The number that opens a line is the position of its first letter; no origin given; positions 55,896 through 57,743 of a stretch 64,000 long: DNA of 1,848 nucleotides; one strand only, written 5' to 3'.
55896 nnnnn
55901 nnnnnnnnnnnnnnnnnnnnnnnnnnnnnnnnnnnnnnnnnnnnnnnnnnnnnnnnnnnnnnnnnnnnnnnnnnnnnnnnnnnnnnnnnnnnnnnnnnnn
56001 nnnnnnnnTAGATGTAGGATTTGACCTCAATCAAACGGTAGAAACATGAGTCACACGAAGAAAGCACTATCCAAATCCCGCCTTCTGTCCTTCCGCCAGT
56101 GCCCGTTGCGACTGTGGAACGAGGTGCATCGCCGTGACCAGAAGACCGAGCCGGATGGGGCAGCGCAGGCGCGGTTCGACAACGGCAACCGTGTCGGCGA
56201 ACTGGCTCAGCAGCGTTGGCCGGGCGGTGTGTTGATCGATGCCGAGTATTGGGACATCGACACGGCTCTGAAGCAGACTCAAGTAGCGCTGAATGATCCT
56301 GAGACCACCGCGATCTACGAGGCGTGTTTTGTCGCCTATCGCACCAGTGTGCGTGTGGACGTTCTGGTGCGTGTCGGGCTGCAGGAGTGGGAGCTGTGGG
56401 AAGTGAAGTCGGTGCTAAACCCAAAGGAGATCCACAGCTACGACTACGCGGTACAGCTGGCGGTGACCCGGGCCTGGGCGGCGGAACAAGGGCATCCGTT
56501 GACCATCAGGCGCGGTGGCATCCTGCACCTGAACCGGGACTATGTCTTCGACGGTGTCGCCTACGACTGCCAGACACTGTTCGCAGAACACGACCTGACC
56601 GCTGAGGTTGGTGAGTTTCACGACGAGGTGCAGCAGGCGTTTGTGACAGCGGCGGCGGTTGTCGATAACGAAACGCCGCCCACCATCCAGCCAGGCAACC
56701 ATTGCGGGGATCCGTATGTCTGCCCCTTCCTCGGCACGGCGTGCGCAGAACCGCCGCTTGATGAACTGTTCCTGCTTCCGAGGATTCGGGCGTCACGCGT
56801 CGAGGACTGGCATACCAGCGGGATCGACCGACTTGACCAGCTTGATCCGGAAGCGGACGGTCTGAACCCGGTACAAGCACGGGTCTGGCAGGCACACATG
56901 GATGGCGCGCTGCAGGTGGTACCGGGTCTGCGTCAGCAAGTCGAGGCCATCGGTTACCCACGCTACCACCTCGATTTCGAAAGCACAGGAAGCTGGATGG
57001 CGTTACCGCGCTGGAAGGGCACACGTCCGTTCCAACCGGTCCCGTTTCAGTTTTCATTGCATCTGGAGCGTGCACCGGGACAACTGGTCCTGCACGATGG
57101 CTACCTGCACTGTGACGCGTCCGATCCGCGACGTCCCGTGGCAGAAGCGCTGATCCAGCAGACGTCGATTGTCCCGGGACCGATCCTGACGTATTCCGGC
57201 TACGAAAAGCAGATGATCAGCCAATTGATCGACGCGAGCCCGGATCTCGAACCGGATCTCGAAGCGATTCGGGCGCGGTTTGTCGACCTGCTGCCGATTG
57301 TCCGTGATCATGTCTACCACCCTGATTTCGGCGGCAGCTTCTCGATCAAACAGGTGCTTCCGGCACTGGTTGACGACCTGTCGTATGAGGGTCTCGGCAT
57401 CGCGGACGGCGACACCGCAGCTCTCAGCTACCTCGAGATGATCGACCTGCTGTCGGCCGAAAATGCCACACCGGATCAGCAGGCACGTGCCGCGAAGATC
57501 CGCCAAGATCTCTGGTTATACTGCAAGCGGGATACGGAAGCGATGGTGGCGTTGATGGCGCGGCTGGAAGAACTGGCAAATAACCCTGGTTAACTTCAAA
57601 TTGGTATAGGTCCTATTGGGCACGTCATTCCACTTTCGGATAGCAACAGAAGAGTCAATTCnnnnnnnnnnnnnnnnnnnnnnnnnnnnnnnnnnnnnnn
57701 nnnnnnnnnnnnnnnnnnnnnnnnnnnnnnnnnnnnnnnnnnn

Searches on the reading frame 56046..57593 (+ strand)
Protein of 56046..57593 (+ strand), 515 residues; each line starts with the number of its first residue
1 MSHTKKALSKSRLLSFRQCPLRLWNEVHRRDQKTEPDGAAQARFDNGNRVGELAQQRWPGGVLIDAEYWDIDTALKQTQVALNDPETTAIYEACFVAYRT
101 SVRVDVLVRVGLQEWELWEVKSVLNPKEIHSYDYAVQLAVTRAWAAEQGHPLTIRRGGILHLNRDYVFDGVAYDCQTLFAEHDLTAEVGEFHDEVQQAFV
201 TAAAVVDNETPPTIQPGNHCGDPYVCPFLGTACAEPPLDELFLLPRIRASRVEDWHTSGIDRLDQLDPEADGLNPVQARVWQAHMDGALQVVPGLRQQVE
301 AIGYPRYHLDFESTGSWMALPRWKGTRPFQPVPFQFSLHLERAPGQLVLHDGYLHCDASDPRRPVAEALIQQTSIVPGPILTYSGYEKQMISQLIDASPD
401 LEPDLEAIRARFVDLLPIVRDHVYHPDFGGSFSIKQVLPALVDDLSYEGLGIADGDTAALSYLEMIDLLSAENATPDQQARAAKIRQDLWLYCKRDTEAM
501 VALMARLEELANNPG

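Call 3: search_protein_families(library=pfam, proteins=[window:56046-57593:+], max_evalue=0.01)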
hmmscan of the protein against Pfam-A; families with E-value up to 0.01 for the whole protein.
window:56046-57593:+ (515 aa): 1 family
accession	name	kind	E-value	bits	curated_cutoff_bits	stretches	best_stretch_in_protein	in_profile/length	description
PF11074.14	DUF2779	-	5.9e-31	107.8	23.3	1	307-433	1-126/126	Domain of unknown function(DUF2779)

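Call 5: search_protein_families(library=padloc, proteins=[window:56046-57593:+], max_evalue=0.01)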
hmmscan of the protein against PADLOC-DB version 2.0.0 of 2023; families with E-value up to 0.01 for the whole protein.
window:56046-57593:+ (515 aa): 0 families

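Call 6: search_protein_families(library=ncbifam, proteins=[window:56046-57593:+], max_evalue=0.01)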
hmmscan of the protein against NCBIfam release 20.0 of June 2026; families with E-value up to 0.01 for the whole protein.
window:56046-57593:+ (515 aa): 1 family
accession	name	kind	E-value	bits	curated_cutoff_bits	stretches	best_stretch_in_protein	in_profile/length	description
TIGR03491.1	TIGR03491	subfamily_domain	3.2e-06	26.4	97.45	1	379-437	351-407/462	TM0106 family RecB-like putative nuclease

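Call 16: find_homologous_proteins(query=window:56046-57593:+, max_evalue=0.00001)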
Query window:56046-57593:+ (515 aa): 996 proteins with E <= 0.00001 among 8000 candidates; the best 120 are listed.
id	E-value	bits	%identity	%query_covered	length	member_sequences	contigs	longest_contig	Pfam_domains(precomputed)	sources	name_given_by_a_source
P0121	0.0e+0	1200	100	100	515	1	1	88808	PF11074.15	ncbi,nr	ncbi:DUF2779 domain-containing protein [bacterium]|nr:DUF2779 domain-containing protein [bacterium]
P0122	1.0e-213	729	67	93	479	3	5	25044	PF11074.15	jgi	-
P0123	1.9e-208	712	60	97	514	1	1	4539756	PF11074.15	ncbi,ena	-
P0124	1.7e-166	573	52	98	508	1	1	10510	PF11074.15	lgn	-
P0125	7.5e-161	555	54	92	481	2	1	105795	PF10391.16,PF11074.15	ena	-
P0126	1.9e-160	553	51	97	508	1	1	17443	PF11074.15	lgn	-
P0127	6.6e-159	548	51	97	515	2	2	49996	PF11074.15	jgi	-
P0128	8.2e-159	548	51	98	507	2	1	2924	PF11074.15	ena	-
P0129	3.8e-151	523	45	98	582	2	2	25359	PF11074.15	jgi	-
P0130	1.9e-148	514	47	97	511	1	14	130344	PF21176.4,PF11074.15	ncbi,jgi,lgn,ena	-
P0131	3.3e-142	493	48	99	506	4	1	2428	PF11074.15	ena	-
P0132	2.4e-138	480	45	97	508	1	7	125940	PF11074.15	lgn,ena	-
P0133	1.1e-135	472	47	98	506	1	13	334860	PF11074.15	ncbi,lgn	-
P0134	2.1e-132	461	46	98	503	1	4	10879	PF14520.13,PF11074.15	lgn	-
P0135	4.6e-132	460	45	98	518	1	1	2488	PF11074.15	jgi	jgi:predicted RecB family nuclease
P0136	6.2e-130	453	50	77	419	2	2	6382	PF11074.15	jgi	-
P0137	1.7e-129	451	46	85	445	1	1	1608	PF11074.15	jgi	-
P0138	4.1e-129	450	45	97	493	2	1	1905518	PF11074.15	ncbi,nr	ncbi:MAG: DUF2779 domain-containing protein [Calditrichaeota bacterium]|nr:DUF2779 domain-containing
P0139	1.4e-125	438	44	97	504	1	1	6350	PF14520.13,PF11074.15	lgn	-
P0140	2.4e-124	434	44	96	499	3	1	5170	PF11074.15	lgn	-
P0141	7.5e-123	429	46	100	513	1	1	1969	PF11074.15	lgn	-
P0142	4.4e-121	423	47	85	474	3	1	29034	PF11074.15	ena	-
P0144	2.8e-106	375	43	99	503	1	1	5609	PF11074.15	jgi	-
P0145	3.4e-104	368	44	98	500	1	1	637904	PF11074.15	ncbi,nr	ncbi:MAG: DUF2779 domain-containing protein [Xanthomonadales bacterium]|nr:DUF2779 domain-containing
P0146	1.1e-103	366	42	98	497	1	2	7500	PF11074.15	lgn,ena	-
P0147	2.3e-103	365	42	98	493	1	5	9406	PF11074.15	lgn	-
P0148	2.6e-103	365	42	98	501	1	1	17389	PF11074.15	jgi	-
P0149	3.0e-103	365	43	100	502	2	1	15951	PF11074.15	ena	-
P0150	3.3e-103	364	43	98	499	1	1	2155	PF11074.15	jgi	-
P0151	1.1e-102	363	41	97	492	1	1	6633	PF11074.15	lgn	-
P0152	8.1e-102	360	41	98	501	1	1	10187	PF11074.15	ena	-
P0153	1.7e-101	359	42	98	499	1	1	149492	PF11074.15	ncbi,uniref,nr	ncbi:DUF2779 domain-containing protein [Wenzhouxiangella sp. XN79A]|uniref:DUF2779 domain-containing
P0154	2.8e-101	358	42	98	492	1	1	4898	PF11074.15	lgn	-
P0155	3.1e-101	358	42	98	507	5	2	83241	PF11074.15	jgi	-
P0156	3.8e-101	358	39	98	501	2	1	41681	PF11074.15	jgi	jgi:hypothetical protein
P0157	7.6e-101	357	42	98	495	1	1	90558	PF11074.15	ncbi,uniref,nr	ncbi:DUF2779 domain-containing protein [Wenzhouxiangella sediminis]|uniref:DUF2779 domain-containing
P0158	1.1e-100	356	41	98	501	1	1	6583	PF11074.15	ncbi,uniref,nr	ncbi:MAG: DUF2779 domain-containing protein [Spiribacter salinus]|uniref:DUF2779 domain-containing p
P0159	1.2e-100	356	42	98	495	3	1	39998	PF11074.15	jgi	-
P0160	1.2e-99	353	42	99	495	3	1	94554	PF11074.15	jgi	-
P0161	1.6e-99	352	42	96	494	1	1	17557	PF11074.15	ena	-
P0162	1.9e-99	352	41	98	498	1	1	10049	PF11074.15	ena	-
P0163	2.8e-99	351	41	97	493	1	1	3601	PF11074.15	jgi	jgi:hypothetical protein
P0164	1.7e-98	349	44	98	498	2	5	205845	PF11074.15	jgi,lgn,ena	-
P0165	2.9e-98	348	50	69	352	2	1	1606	PF11074.15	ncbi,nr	ncbi:MAG TPA: DUF2779 domain-containing protein, partial [Bacteroidetes bacterium]|nr:DUF2779 domain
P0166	3.4e-98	348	42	98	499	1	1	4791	PF11074.15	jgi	jgi:predicted RecB family nuclease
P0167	4.0e-98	348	41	100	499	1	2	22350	PF11074.15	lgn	-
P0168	2.0e-97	345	41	97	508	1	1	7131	PF11074.15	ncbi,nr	ncbi:MAG: DUF2779 domain-containing protein [Candidatus Latescibacteria bacterium]|nr:DUF2779 domain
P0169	5.4e-97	344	40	98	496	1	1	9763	PF11074.15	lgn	-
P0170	6.7e-97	344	43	96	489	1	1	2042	PF11074.15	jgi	jgi:hypothetical protein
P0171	1.7e-96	342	41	97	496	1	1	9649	PF11074.15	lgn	-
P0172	2.8e-96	342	41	97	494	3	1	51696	PF11074.15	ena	-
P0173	3.3e-96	341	41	96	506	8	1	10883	PF11074.15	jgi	-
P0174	6.8e-96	340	52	60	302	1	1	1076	PF11074.15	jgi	jgi:hypothetical protein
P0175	7.5e-96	340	40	99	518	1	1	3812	PF11074.15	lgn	-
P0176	1.3e-94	336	39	100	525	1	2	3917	PF11074.15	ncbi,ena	-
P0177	2.7e-94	335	40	98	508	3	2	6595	PF11074.15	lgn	-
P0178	4.4e-94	334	40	98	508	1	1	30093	PF11074.15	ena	-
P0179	7.7e-94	333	41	97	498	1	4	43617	PF11074.15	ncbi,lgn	-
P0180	1.0e-93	333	39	99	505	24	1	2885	PF11074.15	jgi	jgi:hypothetical protein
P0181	1.1e-93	333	42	99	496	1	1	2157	PF11074.15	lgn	-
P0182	3.4e-93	331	40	98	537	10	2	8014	PF11074.15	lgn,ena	-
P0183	9.9e-93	330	39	97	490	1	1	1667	PF11074.15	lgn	-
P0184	1.7e-92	329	40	98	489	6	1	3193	PF11074.15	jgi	-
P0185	2.2e-92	329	39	98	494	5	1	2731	PF11074.15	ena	-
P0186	2.2e-92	329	39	97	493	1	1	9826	PF11074.15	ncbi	-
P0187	2.5e-92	328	39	98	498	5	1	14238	PF11074.15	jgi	jgi:hypothetical protein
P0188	2.6e-92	328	39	98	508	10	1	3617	PF11074.15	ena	-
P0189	3.0e-92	328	38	97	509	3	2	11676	PF11074.15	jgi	jgi:hypothetical protein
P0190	3.1e-92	328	39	96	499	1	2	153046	PF11074.15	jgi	jgi:predicted RecB family nuclease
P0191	4.1e-92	328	40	97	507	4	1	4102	PF11074.15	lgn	-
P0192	4.1e-92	328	41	99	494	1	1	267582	PF11074.15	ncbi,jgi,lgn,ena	ncbi:MAG: DUF2779 domain-containing protein [Coriobacteriia bacterium]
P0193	5.4e-92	327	40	97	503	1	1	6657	PF11074.15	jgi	jgi:predicted RecB family nuclease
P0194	6.3e-92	327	40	97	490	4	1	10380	PF11074.15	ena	-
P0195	7.1e-92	327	42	98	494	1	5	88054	PF13482.13,PF11074.15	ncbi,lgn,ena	-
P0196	9.0e-92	327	39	97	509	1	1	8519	PF11074.15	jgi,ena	-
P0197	9.4e-92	327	42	97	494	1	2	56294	PF11074.15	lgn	-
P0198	1.2e-91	326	40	98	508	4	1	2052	PF11074.15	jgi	-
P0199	1.2e-91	326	39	97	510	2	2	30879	PF11074.15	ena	-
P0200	1.3e-91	326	39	99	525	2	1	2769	PF11074.15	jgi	jgi:Domain of unknown function(DUF2779)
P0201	1.3e-91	326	39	97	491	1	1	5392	PF11074.15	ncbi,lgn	-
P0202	2.0e-91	326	37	98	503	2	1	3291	PF11074.15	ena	-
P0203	2.8e-91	325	39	97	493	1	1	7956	PF11074.15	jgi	jgi:predicted RecB family nuclease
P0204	3.0e-91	325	40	99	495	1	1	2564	PF11074.15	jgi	jgi:hypothetical protein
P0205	6.3e-91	324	40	99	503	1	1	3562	PF11074.15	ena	-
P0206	6.4e-91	324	40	98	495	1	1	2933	PF11074.15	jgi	-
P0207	7.2e-91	324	39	98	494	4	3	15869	PF11074.15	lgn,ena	-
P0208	7.7e-91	324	39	98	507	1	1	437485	PF11074.15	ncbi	-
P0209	1.0e-90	323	39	96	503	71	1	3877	PF11074.15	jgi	-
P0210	2.0e-90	322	39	98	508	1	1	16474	PF11074.15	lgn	-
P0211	2.4e-90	322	40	96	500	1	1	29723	PF11074.15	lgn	-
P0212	3.1e-90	322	39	97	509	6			PF11074.15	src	-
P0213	3.5e-90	321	40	98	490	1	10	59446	PF11074.15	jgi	jgi:hypothetical protein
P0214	5.9e-90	321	41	96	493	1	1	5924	PF11074.15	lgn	-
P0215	7.0e-90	320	39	97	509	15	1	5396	PF11074.15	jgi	-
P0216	7.5e-90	320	40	97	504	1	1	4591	PF11074.15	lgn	-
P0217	1.1e-89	320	39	97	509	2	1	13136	PF11074.15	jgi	jgi:hypothetical protein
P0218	1.1e-89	320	38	98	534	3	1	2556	PF11074.15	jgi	-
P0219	1.2e-89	320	39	97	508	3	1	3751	PF11074.15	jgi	jgi:hypothetical protein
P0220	1.5e-89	319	39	97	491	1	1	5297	PF11074.15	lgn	-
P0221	1.6e-89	319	39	97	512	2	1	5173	PF11074.15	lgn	-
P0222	2.3e-89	319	39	97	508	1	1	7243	PF11074.15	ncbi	-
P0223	2.8e-89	318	38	97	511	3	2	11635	PF11074.15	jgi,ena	jgi:hypothetical protein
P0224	3.0e-89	318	38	97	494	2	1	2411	PF11074.15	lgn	-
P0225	3.6e-89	318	39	97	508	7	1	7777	PF11074.15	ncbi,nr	ncbi:MAG TPA: DUF2779 domain-containing protein [Candidatus Angelobacter sp.]|nr:DUF2779 domain-cont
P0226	4.8e-89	318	38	98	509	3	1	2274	PF11074.15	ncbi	-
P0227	5.2e-89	318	40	92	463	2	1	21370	PF11074.15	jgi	jgi:hypothetical protein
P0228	6.4e-89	317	39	98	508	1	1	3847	PF11074.15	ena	-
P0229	9.1e-89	317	40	98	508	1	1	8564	PF11074.15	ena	-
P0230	9.9e-89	317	38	99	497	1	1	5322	PF11074.15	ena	-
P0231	1.1e-88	316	37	97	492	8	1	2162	PF11074.15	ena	-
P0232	1.1e-88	316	38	98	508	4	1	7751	PF11074.15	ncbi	ncbi:MAG: DUF2779 domain-containing protein [Candidatus Eisenbacteria bacterium]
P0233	1.1e-88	316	39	97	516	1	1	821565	PF11074.15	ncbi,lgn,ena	-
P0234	1.3e-88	316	39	96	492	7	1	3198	PF11074.15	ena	-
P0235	1.7e-88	316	38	98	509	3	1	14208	PF11074.15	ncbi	-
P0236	1.7e-88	316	38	97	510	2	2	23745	PF11074.15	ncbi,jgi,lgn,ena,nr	ncbi:MAG TPA: DUF2779 domain-containing protein [Candidatus Eisenbacteria bacterium]|nr:DUF2779 doma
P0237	1.7e-88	316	40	97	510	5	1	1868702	PF11074.15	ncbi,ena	-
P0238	2.1e-88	316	39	98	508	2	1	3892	PF11074.15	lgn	-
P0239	2.3e-88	315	38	97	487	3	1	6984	PF13482.13,PF11074.15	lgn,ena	-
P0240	2.5e-88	315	38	97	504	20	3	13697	PF11074.15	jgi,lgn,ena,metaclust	metaclust:\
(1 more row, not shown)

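Call 17: find_encoding_contigs(protein=P0122, flank=8000, max_places=2)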
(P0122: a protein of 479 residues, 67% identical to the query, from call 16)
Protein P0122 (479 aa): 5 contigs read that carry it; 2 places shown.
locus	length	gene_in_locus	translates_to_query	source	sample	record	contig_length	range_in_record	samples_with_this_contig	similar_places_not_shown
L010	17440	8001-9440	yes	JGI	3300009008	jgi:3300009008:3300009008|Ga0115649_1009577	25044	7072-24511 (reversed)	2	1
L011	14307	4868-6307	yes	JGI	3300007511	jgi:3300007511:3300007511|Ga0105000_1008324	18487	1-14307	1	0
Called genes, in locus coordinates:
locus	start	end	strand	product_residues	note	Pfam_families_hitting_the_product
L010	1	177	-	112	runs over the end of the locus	PF12728:HTH_17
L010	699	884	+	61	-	-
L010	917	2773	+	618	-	PF09250:Prim-Pol, PF13481:AAA_25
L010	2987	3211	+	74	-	-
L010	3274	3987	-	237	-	PF04250:DUF429 (weak)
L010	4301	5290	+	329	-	PF13280:WYL, PF25583:WCX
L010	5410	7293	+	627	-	PF22977:WHD (weak), PF00004:AAA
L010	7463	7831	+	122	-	-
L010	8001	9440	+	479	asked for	PF11074:DUF2779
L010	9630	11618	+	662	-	PF03235:GmrSD_N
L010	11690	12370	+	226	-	-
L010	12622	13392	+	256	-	PF11074:DUF2779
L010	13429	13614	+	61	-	-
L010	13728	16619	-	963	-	PF00176:SNF2-rel_dom (weak), PF00270:DEAD (faint), PF04851:ResIII (faint), PF00271:Helicase_C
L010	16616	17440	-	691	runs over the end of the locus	PF13091:PLDc_2 (faint)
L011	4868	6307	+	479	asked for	PF11074:DUF2779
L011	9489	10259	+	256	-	PF11074:DUF2779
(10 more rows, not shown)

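Call 18: find_encoding_contigs(protein=P0123, flank=8000, max_places=2)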
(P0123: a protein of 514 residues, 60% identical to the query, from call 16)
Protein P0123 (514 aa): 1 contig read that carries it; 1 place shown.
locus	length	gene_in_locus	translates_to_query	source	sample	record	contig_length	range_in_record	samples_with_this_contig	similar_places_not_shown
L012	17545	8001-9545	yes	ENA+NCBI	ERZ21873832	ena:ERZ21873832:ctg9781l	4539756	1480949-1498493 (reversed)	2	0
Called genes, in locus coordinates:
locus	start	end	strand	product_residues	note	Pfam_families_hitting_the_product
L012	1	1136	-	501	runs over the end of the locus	PF13175:AAA_15, PF13476:AAA_23 (weak), PF13304:AAA_21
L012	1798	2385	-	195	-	PF28452:BIVM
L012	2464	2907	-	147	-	-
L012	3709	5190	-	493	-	-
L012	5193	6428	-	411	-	-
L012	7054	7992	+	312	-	-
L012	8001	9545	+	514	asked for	PF11074:DUF2779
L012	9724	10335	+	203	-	-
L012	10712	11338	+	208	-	-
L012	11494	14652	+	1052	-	PF13091:PLDc_2, PF13401:AAA_22 (faint), PF00176:SNF2-rel_dom (faint), PF00270:DEAD (faint), PF04851:ResIII (weak), PF00271:Helicase_C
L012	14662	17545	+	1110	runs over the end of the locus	PF02384:N6_Mtase (faint), PF07669:Eco57I (weak), PF18135:Type_ISP_C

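Call 19: find_encoding_contigs(protein=P0125, flank=8000, max_places=2)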
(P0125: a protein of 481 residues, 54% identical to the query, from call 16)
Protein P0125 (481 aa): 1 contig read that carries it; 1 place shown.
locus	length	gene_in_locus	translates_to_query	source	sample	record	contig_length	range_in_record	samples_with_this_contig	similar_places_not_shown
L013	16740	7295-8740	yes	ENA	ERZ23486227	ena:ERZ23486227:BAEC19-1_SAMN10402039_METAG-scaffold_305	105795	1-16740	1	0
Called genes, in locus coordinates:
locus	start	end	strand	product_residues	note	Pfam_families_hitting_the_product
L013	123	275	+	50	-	-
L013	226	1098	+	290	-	PF13243:SQHop_cyclase_C (faint), PF00432:Prenyltrans (faint)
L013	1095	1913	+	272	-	PF00733:Asn_synthase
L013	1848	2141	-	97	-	-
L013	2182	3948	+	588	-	-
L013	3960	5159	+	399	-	PF13439:Glyco_transf_4, PF13477:Glyco_trans_4_2 (weak), PF00534:Glycos_transf_1, PF13692:Glyco_trans_1_4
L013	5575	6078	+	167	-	-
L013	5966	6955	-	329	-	PF13280:WYL, PF25583:WCX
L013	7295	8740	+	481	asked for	PF10391:DNA_pol_lambd_f (weak), PF11074:DUF2779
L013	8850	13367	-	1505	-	-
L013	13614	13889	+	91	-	-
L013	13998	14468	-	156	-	-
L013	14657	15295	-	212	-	-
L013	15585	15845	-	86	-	-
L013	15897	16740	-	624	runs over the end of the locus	PF22977:WHD (faint), PF00004:AAA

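Call 22: search_solved_structures(query=window:56046-57593:+, max_evalue=0.01)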
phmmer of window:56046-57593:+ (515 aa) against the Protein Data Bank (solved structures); distinct sequences matched with E-value up to 0.01: 0.

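Call 84: find_encoding_contigs(protein=P0127, flank=9000, max_places=2)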
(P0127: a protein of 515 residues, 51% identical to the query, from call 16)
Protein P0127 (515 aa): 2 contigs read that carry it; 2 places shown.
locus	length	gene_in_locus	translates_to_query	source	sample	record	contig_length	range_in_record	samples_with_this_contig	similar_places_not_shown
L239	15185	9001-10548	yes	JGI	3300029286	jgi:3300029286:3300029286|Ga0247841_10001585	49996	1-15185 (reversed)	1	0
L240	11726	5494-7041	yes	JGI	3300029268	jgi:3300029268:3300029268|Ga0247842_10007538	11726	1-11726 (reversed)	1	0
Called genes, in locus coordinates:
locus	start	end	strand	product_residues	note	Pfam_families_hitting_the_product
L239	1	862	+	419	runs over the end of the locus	PF18962:Por_Secre_tail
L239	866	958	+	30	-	-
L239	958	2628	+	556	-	-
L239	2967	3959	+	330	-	PF13280:WYL, PF25583:WCX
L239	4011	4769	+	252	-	-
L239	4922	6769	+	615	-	PF22977:WHD (weak), PF00004:AAA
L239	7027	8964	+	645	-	PF03235:GmrSD_N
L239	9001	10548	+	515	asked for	PF11074:DUF2779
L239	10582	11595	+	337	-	PF20796:PDDEXK_13, PF22558:REase-ARP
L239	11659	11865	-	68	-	-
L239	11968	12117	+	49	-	-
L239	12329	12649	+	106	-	-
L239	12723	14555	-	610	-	PF00239:Resolvase, PF07508:Recombinase, PF13408:Zn_ribbon_recom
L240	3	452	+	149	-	?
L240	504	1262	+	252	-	-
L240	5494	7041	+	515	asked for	PF11074:DUF2779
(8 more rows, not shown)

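Call 90: search_dna_similar(query=window:56046-57593:+, collection=plasmids, mode=protein, max_evalue=1e-15, max_rows=20)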
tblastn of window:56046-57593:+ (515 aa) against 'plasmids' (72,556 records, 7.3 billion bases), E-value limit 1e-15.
Records with a match: 29; places in all: 29; records where one place covers at least 80% of the query: 27.
Best place of each record, by identity: <60% 29.
By first word of the organism name: Aliarcobacter 6; Arcobacter 5; Croceicoccus 3; Helicobacter 3; Salinibacter 2; Diaphorobacter 1; Rhodoferax 1; Sphingobium 1; Paraburkholderia 1; Azospirillum 1; and 5 more.
By predicted mobility (MOB-suite, as given by PLSDB): non-mobilizable 26; mobilizable 2; conjugative 1.
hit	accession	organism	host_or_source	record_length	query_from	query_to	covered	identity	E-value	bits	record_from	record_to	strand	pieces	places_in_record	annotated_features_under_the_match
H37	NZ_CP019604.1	Croceicoccus marinus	-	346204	7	506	97%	37.8%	2e-71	254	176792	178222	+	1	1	DUF2779 domain-containing protein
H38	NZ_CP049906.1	Diaphorobacter sp. HDW4B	single bacterial strain,Hydrophilus ...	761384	6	505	97%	37.4%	1e-65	237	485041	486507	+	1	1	DUF2779 domain-containing protein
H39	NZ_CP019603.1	Croceicoccus marinus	-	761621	7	507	97%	36.8%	2e-68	246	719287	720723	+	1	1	DUF2779 domain-containing protein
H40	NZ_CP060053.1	Croceicoccus marinus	prokaryote,marine sediment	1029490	7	507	97%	36.8%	2e-68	246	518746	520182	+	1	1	none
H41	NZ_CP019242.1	Rhodoferax antarcticus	Whole organism,environment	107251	8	503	96%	36.1%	3e-65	236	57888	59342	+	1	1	DUF2779 domain-containing protein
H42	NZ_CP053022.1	Sphingobium yanoikuyae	whole organism,River sediment ...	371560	1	506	98%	34.8%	2e-63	231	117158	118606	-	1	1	DUF2779 domain-containing protein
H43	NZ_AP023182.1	Paraburkholderia sp. PGU19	Physopelta gutta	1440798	4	503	97%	34.8%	6e-57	212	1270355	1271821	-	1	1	record has no annotation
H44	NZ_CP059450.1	Azospirillum brasilense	Prokaryotes,soil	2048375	8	515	99%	34.2%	1e-62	229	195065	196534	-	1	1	none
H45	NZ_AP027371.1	Hydrogenimonas cancrithermarum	-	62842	7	507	97%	31.2%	6e-43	171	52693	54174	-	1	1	DUF2779 domain-containing protein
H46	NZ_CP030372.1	Salinibacter ruber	-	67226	8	510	98%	30.4%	9e-39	158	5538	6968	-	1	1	DUF2779 domain-containing protein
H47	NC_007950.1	Polaromonas sp. JS666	-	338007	3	503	97%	30.3%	3e-45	177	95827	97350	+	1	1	DUF2779 domain-containing protein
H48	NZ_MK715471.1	Aliarcobacter cryaerophilus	Greenshell mussel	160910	2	510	99%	29.3%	1e-48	187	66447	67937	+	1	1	DUF2779 domain-containing protein | ATP-binding protein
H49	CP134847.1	Arcobacter sp. AZ-2023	food,chicken meat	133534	7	507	97%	29.6%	1e-50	194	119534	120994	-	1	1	DUF2779 domain-containing protein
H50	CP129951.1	Arcobacter sp. DSM 115972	animal,chicken meat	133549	7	507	97%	29.6%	1e-50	194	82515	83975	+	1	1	DUF2779 domain-containing protein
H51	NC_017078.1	Selenomonas ruminantium subsp. lactilytica TAM6421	-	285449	8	512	98%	29.1%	4e-41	165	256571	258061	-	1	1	DUF2779 domain-containing protein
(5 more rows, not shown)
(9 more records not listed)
